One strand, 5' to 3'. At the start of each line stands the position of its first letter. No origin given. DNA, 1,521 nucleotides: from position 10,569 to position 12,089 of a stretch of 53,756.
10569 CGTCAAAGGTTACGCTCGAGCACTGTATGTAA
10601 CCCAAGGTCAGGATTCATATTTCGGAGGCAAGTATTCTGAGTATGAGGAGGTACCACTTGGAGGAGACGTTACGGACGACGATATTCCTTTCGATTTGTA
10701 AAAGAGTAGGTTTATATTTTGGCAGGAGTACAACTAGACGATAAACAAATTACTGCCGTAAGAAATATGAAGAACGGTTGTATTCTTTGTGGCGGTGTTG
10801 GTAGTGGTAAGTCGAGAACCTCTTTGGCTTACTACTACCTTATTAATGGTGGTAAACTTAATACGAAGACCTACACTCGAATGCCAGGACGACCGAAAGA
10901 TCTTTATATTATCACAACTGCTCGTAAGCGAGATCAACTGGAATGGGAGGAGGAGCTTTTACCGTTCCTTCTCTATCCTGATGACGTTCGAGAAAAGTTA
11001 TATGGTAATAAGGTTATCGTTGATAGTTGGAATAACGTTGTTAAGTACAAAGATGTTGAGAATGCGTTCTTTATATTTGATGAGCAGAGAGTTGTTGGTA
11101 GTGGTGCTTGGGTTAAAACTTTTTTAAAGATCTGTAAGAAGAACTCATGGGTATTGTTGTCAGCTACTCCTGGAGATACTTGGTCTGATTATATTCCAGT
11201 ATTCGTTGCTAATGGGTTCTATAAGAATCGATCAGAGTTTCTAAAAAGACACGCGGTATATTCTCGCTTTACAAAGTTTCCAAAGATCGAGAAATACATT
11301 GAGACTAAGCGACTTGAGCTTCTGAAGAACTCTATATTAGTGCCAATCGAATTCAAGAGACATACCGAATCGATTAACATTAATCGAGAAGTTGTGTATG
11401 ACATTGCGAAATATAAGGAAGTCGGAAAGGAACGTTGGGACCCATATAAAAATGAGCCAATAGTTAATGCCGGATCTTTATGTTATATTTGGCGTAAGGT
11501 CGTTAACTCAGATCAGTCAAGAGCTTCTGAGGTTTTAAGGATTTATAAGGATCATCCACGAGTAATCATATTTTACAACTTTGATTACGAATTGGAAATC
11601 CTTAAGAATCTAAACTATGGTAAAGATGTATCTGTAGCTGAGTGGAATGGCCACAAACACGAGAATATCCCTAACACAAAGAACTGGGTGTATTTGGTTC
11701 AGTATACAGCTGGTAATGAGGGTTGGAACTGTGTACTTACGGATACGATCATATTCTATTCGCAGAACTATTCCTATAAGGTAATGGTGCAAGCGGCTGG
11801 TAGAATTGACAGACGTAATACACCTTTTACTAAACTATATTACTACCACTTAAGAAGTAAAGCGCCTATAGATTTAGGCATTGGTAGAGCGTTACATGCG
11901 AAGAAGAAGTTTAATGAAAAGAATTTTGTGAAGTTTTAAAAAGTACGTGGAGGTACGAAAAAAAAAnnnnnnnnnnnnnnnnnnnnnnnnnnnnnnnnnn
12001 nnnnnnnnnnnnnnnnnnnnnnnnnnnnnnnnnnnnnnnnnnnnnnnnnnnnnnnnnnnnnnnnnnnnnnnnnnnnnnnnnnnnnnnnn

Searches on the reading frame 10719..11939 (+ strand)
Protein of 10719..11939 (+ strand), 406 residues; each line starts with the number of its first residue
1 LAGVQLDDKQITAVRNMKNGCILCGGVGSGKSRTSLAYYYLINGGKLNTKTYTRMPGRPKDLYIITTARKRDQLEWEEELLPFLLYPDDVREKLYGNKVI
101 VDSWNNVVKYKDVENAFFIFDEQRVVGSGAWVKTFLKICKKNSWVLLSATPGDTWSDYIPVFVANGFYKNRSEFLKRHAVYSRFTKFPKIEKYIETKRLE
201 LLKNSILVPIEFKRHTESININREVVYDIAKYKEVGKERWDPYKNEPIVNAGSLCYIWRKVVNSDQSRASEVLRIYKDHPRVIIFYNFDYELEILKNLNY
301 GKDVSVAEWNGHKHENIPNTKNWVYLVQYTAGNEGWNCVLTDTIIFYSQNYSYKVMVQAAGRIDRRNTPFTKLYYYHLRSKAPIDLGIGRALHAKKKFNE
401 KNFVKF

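Call 69: search_protein_families(library=pfam, proteins=[window:10719-11939:+], max_evalue=0.001)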
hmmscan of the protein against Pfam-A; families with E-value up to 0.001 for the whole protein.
window:10719-11939:+ (406 aa): 1 family
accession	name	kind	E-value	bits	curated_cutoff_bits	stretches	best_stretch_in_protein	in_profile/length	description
PF00271.37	Helicase_C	-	0.00033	21.3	23.5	0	276-366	12-109/110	Helicase conserved C-terminal domain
